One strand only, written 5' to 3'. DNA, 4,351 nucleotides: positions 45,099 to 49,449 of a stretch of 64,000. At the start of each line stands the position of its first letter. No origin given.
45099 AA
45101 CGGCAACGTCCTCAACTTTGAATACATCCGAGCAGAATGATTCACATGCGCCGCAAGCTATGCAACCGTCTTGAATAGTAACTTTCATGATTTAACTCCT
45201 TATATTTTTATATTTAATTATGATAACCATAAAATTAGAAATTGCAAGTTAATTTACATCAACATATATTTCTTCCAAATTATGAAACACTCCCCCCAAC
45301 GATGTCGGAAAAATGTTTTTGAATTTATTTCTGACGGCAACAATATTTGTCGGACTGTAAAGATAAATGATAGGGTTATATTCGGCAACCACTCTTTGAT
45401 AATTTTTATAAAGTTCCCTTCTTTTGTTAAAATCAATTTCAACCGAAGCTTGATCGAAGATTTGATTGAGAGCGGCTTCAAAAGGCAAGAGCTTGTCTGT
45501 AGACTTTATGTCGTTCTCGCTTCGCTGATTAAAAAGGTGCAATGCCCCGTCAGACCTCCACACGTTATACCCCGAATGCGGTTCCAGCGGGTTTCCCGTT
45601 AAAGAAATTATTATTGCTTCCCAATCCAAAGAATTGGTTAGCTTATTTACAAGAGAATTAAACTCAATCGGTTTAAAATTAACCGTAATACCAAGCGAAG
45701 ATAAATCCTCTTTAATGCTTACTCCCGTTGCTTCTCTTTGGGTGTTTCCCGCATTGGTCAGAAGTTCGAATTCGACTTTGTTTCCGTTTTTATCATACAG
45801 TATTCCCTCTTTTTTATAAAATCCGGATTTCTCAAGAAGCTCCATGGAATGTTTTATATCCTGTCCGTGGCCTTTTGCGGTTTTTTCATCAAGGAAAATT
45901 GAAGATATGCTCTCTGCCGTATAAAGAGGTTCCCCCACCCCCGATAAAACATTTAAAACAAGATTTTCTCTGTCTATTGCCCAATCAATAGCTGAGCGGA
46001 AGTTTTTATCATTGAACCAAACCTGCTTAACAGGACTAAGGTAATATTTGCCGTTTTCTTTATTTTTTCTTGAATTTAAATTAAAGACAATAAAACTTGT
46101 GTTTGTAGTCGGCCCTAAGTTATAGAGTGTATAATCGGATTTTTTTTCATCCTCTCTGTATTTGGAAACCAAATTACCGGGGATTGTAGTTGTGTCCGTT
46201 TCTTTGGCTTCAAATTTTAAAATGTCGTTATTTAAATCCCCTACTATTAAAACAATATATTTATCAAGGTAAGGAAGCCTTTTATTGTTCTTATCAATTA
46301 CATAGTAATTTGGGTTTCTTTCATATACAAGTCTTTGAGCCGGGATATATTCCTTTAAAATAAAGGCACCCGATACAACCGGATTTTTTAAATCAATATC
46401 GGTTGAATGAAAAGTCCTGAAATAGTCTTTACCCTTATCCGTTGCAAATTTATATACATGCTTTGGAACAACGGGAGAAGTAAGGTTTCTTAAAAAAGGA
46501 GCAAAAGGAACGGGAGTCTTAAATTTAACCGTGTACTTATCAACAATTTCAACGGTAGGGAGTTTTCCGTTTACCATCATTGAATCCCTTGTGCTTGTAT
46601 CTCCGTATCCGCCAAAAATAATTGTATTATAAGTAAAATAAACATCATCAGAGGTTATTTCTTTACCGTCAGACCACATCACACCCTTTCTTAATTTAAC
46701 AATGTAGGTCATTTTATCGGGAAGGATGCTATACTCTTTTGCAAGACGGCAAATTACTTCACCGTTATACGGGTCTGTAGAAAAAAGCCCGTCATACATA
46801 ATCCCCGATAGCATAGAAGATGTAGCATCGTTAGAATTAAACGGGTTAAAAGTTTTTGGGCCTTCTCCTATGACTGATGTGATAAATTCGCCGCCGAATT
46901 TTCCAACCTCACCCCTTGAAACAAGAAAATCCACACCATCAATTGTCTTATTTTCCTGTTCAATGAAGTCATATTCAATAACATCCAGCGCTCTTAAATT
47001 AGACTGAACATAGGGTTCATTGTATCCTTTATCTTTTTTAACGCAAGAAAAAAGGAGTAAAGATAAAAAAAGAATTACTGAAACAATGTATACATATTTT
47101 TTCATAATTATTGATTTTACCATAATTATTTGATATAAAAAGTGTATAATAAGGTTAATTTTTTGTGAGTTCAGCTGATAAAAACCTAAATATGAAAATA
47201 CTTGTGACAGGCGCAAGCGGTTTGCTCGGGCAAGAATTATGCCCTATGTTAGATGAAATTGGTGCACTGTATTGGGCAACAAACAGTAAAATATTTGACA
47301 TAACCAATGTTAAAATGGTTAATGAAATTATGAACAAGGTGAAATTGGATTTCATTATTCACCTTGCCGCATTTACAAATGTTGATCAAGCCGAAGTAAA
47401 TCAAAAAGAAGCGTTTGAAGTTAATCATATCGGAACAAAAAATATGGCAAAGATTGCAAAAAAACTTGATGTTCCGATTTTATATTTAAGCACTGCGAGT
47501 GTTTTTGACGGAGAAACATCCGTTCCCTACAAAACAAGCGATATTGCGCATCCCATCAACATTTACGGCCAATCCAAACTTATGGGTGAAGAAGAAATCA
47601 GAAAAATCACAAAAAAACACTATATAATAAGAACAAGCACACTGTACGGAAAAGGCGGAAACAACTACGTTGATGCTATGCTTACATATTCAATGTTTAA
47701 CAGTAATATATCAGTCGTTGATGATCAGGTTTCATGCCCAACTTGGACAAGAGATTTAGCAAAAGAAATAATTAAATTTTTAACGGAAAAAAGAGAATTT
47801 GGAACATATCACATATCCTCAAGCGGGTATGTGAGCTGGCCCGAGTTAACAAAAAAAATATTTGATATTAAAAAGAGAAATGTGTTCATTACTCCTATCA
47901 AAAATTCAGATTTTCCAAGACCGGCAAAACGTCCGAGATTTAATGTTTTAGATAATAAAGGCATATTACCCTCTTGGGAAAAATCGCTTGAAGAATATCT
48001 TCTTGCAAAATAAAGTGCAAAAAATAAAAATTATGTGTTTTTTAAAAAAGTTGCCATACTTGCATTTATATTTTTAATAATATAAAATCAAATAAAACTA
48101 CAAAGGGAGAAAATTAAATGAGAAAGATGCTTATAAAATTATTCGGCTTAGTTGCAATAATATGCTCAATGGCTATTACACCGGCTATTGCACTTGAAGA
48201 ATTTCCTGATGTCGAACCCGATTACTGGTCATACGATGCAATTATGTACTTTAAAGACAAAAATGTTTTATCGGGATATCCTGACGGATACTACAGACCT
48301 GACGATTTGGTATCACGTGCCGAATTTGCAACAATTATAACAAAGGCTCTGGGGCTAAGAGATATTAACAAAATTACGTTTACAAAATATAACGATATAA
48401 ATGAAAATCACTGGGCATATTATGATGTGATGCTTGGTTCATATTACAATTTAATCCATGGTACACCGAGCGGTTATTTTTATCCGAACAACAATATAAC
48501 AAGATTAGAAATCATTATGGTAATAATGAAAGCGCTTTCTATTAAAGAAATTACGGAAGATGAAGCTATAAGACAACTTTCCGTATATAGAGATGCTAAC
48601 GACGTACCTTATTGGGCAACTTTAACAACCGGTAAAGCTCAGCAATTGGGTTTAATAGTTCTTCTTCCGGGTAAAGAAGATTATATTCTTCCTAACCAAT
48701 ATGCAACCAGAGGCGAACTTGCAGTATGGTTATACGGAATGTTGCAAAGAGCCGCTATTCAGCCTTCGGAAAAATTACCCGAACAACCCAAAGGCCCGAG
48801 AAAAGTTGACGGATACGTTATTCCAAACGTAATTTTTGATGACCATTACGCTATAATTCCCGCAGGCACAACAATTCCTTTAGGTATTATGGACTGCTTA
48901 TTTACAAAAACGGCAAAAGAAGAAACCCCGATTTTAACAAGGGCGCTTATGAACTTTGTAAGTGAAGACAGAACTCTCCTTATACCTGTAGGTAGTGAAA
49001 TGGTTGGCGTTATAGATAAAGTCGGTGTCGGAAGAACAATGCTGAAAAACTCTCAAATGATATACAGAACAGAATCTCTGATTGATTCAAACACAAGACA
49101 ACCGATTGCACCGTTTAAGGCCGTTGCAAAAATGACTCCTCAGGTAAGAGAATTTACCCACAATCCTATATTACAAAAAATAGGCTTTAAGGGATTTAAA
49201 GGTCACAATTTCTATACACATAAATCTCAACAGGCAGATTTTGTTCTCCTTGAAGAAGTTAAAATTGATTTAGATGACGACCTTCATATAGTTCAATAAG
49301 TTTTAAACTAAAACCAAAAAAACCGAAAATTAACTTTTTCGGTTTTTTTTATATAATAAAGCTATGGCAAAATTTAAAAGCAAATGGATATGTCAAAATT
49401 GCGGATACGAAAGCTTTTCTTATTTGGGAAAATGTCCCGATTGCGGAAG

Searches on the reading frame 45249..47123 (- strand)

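Call 65: search_protein_families(library=pfam, proteins=[window:45249-47123:-], max_evalue=0.001)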
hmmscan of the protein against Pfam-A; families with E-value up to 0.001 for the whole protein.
window:45249-47123:- (624 aa): 1 family
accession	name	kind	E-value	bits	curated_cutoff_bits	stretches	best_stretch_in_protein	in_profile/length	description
PF00496.27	SBP_bac_5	-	6.9e-67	226.6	32.4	1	123-525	2-363/368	Bacterial extracellular solute-binding proteins, family 5 Middle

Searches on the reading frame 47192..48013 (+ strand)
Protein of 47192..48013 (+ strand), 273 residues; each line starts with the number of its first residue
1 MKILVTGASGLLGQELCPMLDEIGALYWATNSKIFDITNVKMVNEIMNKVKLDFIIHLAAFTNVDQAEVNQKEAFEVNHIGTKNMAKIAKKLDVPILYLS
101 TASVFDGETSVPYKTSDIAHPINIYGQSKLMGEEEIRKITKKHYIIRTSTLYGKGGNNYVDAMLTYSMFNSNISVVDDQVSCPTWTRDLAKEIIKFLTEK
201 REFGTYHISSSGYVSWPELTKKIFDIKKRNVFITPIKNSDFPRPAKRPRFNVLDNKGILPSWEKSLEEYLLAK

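Call 99: search_protein_families(library=pfam, proteins=[window:47192-48013:+], max_evalue=0.0001)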
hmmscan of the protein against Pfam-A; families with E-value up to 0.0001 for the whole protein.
window:47192-48013:+ (273 aa): 6 families
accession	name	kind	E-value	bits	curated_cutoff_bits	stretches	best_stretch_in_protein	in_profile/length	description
PF04321.23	RmlD_sub_bind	-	1.2e-81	274.4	27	1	1-262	1-267/287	RmlD substrate binding domain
PF01370.27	Epimerase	-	9e-25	87.9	20.9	1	3-165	1-187/240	NAD dependent epimerase/dehydratase family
PF16363.11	GDP_Man_Dehyd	-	3.5e-14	53.4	27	1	35-150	59-178/332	GDP-mannose 4,6 dehydratase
PF02719.21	Polysacc_synt_2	-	7.8e-14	52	20.2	1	31-151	57-164/293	Polysaccharide biosynthesis protein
PF07993.18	NAD_binding_4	-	1.1e-10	41.5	20.1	1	51-158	88-214/258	Male sterility protein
PF01073.25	3Beta_HSD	-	1.6e-08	34.3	22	1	34-168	51-198/280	3-beta hydroxysteroid dehydrogenase/isomerase family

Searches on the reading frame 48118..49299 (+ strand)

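Call 65: search_protein_families(library=pfam, proteins=[window:48118-49299:+], max_evalue=0.001)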
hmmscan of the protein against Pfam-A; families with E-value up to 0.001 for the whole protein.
window:48118-49299:+ (393 aa): 1 family
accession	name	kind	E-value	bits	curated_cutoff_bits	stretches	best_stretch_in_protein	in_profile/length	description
PF00395.25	SLH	-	3.2e-25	88.3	20.8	2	29-71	2-44/44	S-layer homology domain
